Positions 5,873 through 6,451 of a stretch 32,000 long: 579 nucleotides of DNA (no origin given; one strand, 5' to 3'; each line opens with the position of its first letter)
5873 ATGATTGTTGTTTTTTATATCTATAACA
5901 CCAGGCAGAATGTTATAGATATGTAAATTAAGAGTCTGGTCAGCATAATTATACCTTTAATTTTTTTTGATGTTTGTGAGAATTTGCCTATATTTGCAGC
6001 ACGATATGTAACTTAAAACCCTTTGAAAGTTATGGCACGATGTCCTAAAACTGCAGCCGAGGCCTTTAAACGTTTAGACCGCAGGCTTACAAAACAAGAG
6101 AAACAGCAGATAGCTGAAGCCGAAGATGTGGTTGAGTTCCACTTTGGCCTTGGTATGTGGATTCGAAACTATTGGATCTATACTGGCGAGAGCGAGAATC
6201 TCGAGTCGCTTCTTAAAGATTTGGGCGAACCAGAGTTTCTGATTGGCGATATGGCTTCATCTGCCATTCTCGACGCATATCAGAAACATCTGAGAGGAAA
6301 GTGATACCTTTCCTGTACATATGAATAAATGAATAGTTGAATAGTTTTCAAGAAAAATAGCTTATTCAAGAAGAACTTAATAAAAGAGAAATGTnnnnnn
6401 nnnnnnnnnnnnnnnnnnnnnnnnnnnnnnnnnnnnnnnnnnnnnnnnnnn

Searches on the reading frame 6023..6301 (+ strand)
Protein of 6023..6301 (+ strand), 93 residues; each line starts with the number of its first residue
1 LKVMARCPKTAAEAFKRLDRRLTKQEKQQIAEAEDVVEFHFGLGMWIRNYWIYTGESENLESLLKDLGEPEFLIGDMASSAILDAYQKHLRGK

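Call 6: search_protein_families(library=pfam, proteins=[window:6023-6301:+], max_evalue=1)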
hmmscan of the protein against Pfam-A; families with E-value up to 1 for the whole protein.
window:6023-6301:+ (93 aa): 1 family
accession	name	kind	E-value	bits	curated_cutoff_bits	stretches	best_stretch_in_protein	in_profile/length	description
PF20594.3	DUF6794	-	9.2e-17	61.3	27.1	1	8-90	2-83/83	Domain of unknown function (DUF6794)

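Call 7: search_protein_families(library=padloc, proteins=[window:6023-6301:+], max_evalue=1)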
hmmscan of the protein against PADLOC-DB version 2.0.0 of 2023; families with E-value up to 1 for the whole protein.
window:6023-6301:+ (93 aa): 0 families

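Call 8: search_protein_families(library=ncbifam, proteins=[window:6023-6301:+], max_evalue=1)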
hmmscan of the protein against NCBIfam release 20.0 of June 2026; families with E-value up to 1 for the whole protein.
window:6023-6301:+ (93 aa): 0 families

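Call 58: search_protein_families(library=phrogs, proteins=[window:6023-6301:+], max_evalue=0.01)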
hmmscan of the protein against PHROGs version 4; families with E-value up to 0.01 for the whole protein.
window:6023-6301:+ (93 aa): 0 families
